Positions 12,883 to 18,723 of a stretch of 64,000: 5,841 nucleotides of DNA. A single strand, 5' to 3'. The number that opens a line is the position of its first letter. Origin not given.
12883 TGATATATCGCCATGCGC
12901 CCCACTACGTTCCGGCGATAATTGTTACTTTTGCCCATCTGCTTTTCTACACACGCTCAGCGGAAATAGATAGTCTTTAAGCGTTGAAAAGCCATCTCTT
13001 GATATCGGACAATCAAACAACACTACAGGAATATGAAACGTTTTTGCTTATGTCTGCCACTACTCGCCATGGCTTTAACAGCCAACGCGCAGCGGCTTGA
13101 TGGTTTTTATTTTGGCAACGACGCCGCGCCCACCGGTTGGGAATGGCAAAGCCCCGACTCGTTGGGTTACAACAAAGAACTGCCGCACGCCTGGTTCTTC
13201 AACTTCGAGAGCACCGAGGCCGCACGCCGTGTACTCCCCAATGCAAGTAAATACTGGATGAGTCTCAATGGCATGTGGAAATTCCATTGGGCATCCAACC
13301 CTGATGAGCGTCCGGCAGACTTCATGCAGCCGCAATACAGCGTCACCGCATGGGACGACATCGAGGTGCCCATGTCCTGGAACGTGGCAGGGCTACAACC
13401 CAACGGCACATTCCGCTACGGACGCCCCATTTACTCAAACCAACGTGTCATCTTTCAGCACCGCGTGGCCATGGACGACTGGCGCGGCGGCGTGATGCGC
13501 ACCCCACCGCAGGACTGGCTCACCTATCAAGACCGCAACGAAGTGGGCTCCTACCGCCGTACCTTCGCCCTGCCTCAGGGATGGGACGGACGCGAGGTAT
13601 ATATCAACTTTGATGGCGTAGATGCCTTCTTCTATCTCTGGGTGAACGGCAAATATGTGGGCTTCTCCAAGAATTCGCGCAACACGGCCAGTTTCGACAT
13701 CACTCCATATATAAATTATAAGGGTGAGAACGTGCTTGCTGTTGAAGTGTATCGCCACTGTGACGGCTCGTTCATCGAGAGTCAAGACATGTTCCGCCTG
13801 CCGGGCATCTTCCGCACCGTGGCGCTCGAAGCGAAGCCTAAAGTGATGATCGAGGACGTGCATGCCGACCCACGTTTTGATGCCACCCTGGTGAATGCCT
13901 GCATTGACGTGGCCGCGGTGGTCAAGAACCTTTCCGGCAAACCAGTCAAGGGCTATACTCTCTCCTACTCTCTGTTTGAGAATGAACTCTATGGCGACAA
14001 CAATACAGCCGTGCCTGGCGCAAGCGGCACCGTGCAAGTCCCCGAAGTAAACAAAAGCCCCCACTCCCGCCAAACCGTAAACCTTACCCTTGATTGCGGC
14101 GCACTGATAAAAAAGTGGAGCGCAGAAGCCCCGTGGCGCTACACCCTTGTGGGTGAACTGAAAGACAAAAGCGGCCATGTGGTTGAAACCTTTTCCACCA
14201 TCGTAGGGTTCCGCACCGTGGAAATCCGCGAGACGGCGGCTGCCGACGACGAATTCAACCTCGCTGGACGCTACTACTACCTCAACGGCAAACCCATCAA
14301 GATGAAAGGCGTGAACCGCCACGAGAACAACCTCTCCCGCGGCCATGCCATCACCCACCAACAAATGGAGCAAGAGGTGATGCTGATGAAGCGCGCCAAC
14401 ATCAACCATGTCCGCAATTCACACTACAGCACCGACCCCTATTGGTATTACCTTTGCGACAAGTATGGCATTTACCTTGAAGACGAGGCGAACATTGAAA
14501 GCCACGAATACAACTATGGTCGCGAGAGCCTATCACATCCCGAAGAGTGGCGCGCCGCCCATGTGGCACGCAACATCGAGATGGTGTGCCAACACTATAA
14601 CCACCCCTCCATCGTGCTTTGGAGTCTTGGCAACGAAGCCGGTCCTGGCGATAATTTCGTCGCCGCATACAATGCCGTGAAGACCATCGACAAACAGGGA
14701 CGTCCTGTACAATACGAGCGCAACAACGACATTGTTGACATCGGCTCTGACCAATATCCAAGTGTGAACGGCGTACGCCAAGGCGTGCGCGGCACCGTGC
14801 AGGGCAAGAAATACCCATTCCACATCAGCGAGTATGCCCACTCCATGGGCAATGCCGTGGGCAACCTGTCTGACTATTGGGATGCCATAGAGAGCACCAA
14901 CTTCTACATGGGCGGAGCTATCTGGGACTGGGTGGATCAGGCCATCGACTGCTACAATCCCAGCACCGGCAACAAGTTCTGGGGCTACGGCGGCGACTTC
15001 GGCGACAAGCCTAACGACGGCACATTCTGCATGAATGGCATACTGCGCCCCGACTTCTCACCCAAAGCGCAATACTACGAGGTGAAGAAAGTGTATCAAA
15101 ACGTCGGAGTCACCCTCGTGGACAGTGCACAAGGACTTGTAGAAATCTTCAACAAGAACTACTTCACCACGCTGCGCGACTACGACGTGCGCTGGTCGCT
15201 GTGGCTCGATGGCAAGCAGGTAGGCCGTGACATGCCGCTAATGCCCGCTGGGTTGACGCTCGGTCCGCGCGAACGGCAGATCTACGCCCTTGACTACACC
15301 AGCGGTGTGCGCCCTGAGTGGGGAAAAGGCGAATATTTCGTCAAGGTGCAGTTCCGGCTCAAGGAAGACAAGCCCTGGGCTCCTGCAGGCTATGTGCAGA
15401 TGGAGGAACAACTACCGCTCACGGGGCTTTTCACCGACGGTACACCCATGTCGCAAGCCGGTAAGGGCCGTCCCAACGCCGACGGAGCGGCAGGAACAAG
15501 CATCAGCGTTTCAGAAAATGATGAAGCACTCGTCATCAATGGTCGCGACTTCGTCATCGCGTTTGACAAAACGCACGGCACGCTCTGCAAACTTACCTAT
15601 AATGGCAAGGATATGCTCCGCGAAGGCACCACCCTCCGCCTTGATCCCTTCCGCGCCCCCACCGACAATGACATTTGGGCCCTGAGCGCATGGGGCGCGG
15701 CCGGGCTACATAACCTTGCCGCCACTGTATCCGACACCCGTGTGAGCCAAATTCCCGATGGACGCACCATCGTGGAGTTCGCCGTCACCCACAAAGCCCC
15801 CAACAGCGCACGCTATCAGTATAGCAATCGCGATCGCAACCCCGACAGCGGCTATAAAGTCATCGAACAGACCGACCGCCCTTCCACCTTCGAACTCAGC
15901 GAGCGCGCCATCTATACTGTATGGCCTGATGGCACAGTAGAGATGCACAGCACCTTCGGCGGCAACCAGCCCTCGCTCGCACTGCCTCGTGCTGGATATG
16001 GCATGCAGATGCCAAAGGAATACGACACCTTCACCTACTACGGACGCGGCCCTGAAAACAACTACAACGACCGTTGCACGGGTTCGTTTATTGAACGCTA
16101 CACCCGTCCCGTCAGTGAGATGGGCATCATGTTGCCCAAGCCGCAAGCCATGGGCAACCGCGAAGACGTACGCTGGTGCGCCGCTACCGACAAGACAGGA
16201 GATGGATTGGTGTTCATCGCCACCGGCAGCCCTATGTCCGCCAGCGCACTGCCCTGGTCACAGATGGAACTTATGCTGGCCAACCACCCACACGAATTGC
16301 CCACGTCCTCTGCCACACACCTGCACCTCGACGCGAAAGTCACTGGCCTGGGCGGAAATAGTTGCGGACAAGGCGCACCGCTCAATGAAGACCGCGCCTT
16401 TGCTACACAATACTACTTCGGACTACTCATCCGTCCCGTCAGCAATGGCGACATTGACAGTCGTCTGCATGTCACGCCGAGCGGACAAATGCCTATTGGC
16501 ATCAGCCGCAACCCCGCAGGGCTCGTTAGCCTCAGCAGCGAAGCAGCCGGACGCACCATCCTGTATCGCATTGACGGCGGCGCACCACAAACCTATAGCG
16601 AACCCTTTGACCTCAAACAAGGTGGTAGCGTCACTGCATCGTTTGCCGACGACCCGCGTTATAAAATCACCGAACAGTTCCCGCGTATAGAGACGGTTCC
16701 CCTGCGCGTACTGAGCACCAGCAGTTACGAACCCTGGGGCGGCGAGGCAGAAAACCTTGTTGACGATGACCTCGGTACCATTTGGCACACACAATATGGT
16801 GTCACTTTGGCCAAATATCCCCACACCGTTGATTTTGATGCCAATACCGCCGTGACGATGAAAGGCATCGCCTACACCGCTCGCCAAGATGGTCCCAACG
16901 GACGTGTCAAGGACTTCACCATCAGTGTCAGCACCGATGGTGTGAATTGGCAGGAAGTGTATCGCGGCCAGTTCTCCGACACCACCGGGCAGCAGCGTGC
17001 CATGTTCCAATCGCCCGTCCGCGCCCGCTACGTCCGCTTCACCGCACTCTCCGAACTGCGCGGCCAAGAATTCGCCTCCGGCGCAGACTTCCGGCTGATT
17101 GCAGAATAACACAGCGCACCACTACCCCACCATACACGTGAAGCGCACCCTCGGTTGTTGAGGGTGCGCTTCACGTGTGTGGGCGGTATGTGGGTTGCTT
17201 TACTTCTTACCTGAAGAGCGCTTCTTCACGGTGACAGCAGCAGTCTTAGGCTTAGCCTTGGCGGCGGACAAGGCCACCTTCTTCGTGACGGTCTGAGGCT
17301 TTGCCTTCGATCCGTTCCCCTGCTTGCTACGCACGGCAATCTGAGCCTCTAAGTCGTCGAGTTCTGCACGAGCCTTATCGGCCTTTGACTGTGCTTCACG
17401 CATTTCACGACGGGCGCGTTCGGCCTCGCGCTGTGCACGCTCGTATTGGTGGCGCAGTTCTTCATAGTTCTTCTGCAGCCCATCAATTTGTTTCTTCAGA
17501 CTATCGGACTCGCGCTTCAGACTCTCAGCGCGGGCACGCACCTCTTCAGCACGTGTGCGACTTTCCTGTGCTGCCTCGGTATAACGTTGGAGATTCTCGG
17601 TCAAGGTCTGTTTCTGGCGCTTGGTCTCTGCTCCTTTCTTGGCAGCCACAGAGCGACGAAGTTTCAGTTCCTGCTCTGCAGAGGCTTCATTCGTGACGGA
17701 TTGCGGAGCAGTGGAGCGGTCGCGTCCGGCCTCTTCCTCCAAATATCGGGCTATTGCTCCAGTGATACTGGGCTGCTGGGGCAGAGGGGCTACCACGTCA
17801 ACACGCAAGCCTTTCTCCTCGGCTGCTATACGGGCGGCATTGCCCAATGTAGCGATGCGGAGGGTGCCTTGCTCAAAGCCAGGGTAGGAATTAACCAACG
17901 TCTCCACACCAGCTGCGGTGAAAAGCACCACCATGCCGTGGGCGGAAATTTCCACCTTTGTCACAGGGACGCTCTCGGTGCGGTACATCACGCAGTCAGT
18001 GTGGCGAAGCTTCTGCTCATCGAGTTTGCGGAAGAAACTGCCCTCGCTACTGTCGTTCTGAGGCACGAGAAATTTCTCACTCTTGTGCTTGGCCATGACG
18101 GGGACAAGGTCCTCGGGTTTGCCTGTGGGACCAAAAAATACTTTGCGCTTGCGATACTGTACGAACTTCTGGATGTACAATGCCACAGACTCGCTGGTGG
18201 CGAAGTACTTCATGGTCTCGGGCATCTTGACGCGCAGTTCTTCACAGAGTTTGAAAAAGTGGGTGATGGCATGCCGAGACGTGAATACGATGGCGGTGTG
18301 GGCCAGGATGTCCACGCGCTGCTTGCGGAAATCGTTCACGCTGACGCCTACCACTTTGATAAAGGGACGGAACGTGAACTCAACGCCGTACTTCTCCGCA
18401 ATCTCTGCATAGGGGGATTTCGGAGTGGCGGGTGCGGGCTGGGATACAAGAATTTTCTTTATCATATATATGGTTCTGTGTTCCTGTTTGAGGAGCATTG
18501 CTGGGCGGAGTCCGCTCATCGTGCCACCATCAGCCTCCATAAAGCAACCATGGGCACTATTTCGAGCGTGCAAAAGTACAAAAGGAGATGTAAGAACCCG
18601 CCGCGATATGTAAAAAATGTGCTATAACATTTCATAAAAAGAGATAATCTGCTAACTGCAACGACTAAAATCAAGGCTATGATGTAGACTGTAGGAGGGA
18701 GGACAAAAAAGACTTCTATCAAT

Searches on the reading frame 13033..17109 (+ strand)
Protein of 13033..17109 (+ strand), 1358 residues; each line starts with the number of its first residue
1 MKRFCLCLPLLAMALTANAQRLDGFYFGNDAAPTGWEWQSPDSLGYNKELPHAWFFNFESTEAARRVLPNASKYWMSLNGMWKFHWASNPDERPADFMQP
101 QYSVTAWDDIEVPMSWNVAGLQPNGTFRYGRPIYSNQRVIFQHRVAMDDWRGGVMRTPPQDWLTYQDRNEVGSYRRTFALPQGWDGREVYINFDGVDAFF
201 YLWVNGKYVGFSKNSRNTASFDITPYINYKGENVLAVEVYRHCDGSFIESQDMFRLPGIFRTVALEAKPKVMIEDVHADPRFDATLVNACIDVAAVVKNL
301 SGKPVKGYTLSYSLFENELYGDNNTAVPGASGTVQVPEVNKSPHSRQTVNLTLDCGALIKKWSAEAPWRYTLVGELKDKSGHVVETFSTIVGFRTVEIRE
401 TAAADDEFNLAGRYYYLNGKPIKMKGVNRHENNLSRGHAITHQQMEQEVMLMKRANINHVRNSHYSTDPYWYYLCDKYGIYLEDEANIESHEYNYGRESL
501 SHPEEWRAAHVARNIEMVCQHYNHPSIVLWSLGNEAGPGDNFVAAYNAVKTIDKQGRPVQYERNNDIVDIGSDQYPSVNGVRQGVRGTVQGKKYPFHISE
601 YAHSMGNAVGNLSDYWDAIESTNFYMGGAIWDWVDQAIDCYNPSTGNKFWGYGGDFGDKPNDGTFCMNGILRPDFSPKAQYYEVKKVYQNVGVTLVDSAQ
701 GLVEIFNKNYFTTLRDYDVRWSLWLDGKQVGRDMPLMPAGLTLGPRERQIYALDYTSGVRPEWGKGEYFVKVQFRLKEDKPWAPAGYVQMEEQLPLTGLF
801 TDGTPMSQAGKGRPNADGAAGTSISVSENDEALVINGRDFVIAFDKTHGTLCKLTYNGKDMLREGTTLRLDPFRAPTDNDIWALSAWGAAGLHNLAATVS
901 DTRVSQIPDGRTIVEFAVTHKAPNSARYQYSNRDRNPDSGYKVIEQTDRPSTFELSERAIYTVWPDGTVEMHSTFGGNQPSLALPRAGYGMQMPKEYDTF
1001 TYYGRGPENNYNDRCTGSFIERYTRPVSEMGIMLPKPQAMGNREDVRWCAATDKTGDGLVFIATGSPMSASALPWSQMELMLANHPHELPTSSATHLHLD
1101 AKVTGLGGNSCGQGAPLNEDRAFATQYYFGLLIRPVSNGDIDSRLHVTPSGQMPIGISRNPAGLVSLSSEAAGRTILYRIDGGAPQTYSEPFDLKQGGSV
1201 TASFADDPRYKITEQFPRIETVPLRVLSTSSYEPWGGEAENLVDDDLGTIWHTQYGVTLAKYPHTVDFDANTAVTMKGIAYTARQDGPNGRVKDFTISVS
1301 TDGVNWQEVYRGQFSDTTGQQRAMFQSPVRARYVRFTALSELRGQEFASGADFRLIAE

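Call 74: search_protein_families(library=pfam, proteins=[window:13033-17109:+], max_evalue=0.00001)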
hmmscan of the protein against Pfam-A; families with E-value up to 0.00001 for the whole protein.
window:13033-17109:+ (1358 aa): 9 families
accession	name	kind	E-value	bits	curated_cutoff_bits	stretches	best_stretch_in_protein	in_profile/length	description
PF02836.23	Glyco_hydro_2_C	-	1.2e-74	251.7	21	1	413-691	6-300/302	Glycosyl hydrolases family 2, TIM barrel domain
PF02929.23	Bgal_small_N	-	1.4e-56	192.4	25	1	837-1131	2-246/248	Beta galactosidase small chain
PF02837.24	Glyco_hydro_2_N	-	1.4e-30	106.9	28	1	77-269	3-169/169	Glycosyl hydrolases family 2, sugar binding domain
PF16353.11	LacZ_4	-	1.1e-22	80.6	27.3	1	703-796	1-86/87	Beta-galactosidase, domain 4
PF00754.31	F5_F8_type_C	-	5.4e-22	78.7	28.2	1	1229-1349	4-123/127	F5/8 type C domain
PF22633.2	F5_F8_type_C_2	-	1.9e-12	48.1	27.8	1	1241-1336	1-91/91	NedA-like, galactose-binding domain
PF13364.12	BetaGal_ABD2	-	1.5e-10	42.3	23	1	165-239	30-106/112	Beta-galactosidase second all-beta domain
PF22666.2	Glyco_hydro_2_N2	-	4.4e-08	33.8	27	1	173-241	51-119/167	Glycosyl hydrolase 2 galactose-binding domain-like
PF00703.27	Glyco_hydro_2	-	3.9e-06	28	23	0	272-394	2-109/109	Glycosyl hydrolases family 2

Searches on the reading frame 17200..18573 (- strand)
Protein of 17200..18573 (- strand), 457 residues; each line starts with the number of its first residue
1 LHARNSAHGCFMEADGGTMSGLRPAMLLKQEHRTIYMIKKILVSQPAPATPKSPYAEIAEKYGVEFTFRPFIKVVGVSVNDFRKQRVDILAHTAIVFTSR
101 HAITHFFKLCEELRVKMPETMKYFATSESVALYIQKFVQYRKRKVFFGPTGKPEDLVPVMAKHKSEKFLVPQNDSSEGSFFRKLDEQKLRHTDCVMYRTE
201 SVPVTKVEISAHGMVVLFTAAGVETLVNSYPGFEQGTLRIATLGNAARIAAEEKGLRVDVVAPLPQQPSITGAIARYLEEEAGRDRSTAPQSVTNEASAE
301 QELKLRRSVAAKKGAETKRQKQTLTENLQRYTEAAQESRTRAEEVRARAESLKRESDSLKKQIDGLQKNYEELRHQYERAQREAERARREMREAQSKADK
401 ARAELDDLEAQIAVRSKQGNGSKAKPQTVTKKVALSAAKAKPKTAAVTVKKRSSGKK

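Call 74: search_protein_families(library=pfam, proteins=[window:17200-18573:-], max_evalue=0.00001)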
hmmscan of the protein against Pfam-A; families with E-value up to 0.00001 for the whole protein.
window:17200-18573:- (457 aa): 1 family
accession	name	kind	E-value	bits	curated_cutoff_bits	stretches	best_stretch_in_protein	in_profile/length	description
PF02602.20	HEM4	-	1.1e-24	87.3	27.5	1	54-270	2-229/231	Uroporphyrinogen-III synthase HemD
